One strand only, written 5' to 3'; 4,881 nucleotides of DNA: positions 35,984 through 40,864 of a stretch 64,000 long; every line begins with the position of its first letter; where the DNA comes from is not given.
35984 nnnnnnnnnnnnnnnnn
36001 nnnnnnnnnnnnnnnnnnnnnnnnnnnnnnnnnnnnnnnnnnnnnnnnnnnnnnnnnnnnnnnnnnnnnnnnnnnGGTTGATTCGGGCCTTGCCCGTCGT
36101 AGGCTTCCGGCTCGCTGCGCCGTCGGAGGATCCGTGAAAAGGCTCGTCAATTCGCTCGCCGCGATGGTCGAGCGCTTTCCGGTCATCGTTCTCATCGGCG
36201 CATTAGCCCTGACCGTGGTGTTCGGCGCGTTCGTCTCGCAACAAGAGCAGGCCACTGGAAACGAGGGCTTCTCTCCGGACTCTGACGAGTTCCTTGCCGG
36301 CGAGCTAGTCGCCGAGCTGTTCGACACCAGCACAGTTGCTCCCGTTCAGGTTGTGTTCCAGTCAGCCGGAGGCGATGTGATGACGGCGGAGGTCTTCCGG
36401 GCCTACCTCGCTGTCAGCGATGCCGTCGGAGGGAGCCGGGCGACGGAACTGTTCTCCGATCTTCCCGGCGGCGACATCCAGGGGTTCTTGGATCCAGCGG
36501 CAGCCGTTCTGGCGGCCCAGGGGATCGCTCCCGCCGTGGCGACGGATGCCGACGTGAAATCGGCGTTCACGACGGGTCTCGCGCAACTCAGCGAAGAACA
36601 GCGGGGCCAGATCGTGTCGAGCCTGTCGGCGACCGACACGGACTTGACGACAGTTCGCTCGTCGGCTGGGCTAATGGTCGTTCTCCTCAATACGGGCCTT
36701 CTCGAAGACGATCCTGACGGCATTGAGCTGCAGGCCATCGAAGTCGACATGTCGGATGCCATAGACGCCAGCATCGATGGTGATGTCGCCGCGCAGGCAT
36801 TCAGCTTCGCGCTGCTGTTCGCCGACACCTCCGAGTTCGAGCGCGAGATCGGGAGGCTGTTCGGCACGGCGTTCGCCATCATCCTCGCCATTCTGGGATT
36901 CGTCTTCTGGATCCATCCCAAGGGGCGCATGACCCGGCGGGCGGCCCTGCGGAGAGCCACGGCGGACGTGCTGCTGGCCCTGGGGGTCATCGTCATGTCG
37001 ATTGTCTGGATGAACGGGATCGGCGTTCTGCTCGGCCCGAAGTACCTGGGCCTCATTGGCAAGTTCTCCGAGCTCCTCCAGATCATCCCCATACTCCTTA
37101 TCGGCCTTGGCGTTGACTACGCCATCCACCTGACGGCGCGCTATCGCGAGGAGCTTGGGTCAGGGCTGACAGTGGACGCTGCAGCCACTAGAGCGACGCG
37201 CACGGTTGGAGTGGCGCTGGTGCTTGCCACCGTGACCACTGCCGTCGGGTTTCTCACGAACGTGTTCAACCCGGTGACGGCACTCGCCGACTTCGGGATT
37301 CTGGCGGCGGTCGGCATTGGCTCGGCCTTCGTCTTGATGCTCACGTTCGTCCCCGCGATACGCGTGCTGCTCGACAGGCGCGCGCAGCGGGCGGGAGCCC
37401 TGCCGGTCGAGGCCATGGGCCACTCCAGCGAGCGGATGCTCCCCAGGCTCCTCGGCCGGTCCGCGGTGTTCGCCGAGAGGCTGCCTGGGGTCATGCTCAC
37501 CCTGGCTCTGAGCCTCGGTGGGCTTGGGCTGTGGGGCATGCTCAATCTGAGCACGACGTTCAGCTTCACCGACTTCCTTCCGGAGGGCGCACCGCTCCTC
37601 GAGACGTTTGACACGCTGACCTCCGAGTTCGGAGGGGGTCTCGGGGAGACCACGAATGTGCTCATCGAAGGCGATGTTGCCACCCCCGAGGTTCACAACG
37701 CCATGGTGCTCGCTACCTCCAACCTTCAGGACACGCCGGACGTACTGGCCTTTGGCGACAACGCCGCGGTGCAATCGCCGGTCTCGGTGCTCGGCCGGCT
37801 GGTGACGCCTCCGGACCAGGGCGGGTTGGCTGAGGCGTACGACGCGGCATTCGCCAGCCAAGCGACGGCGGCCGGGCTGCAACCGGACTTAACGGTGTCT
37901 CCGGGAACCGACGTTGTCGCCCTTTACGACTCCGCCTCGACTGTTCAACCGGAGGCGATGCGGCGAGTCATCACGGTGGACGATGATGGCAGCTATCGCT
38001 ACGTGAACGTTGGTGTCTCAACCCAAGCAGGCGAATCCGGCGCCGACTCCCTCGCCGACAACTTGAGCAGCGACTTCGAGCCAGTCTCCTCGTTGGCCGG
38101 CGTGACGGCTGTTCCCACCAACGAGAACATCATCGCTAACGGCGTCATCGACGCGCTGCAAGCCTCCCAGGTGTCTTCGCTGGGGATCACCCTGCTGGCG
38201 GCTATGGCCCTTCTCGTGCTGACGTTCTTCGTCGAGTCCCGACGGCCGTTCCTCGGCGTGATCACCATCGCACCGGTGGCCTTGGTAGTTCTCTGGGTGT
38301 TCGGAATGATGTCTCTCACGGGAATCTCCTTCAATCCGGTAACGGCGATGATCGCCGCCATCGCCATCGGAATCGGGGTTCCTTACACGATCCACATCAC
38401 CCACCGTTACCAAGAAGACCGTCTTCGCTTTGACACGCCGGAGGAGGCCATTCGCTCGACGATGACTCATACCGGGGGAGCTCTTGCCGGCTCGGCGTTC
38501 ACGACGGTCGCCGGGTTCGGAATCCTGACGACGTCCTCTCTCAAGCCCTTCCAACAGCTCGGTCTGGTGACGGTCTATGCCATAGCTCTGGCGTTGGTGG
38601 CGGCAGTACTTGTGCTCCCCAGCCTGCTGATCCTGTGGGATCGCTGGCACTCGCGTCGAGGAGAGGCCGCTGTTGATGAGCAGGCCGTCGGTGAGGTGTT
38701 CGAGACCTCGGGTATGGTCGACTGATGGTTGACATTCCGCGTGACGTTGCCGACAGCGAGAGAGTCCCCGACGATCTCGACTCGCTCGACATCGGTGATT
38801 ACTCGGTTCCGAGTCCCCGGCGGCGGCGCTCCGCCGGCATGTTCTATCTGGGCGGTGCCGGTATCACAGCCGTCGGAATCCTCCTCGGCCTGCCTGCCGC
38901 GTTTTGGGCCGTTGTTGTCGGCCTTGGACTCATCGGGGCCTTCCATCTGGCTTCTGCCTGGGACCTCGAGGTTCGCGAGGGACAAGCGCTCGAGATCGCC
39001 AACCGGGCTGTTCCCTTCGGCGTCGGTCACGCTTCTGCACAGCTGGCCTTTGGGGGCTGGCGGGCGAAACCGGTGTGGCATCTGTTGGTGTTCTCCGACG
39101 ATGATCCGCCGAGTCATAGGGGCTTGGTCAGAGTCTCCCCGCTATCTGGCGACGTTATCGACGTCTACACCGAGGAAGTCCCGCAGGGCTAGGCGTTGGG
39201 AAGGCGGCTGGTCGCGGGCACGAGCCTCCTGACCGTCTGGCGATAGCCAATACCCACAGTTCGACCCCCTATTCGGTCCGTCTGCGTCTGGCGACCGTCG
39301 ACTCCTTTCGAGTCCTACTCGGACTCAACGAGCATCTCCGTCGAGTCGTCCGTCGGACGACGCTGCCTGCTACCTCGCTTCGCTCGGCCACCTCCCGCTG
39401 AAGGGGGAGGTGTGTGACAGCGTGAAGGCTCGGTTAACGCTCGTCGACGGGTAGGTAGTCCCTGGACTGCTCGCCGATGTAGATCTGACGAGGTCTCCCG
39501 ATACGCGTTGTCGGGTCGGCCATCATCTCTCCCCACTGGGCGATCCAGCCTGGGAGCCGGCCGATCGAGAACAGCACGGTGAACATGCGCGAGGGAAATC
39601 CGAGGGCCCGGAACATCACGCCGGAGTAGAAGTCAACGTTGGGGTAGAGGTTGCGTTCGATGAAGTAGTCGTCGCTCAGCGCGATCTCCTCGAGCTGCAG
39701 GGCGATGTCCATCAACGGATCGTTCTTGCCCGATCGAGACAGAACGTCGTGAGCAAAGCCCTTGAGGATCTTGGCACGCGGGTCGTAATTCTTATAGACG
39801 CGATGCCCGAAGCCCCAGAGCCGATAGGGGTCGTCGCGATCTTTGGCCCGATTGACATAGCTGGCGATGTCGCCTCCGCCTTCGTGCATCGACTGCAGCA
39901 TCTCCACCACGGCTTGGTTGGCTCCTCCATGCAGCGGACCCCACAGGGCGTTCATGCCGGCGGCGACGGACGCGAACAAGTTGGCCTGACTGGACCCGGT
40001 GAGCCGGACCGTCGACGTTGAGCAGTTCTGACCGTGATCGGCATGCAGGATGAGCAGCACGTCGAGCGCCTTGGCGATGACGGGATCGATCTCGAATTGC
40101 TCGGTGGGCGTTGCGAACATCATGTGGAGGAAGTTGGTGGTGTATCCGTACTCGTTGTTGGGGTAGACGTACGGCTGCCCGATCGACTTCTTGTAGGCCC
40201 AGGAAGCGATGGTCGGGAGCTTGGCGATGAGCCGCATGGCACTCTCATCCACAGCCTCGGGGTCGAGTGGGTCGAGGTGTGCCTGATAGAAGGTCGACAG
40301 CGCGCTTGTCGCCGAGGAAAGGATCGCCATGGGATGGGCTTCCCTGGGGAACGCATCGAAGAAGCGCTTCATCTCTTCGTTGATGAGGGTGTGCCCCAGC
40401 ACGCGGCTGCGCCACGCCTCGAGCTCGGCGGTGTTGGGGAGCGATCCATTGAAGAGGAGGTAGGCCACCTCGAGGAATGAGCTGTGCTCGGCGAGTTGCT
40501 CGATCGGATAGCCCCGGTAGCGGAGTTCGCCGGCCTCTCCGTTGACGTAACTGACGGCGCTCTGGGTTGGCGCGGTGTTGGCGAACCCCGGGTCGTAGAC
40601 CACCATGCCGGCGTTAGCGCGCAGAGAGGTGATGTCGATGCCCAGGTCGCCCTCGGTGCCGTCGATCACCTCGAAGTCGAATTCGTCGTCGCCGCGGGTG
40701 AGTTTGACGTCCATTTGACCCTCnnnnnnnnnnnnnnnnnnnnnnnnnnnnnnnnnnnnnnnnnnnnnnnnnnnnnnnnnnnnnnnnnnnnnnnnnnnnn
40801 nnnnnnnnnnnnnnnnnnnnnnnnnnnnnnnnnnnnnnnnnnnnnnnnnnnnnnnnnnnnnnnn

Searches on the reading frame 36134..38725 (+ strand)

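Call 21: search_protein_families(library=pfam, proteins=[window:36134-38725:+], max_evalue=0.00001)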
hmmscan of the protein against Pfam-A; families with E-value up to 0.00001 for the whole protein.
window:36134-38725:+ (863 aa): 4 families
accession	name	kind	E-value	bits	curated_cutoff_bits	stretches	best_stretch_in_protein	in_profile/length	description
PF03176.21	MMPL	-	2e-34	119.5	20.5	2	272-417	163-306/333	MMPL family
PF12349.14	Sterol-sensing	-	2.3e-14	54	22.3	2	314-417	38-140/153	Sterol-sensing domain of SREBP cleavage-activation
PF02460.24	Patched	-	2.8e-11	43.8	23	1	279-409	29-153/156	Patched SSD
PF00873.25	ACR_tran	-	3.2e-06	25.6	28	0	686-831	336-485/1021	AcrB/AcrD/AcrF family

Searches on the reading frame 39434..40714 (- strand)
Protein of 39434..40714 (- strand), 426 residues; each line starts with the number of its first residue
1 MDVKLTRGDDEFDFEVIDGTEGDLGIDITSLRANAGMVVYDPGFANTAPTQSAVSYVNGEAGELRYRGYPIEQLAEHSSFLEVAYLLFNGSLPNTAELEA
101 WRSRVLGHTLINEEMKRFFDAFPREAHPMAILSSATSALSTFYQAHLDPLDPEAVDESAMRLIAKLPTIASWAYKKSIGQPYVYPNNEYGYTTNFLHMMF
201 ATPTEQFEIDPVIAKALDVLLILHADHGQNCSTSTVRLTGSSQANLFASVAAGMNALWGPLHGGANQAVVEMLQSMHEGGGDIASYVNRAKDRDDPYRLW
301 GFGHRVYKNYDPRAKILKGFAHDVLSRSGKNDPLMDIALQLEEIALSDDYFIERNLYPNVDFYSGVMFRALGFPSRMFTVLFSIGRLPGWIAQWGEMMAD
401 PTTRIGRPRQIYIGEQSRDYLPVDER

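Call 21: search_protein_families(library=pfam, proteins=[window:39434-40714:-], max_evalue=0.00001)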
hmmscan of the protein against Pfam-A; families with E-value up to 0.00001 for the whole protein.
window:39434-40714:- (426 aa): 1 family
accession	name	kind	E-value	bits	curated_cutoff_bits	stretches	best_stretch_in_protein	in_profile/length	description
PF00285.26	Citrate_synt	-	3.3e-134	447.9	27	1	43-409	1-357/357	Citrate synthase, C-terminal domain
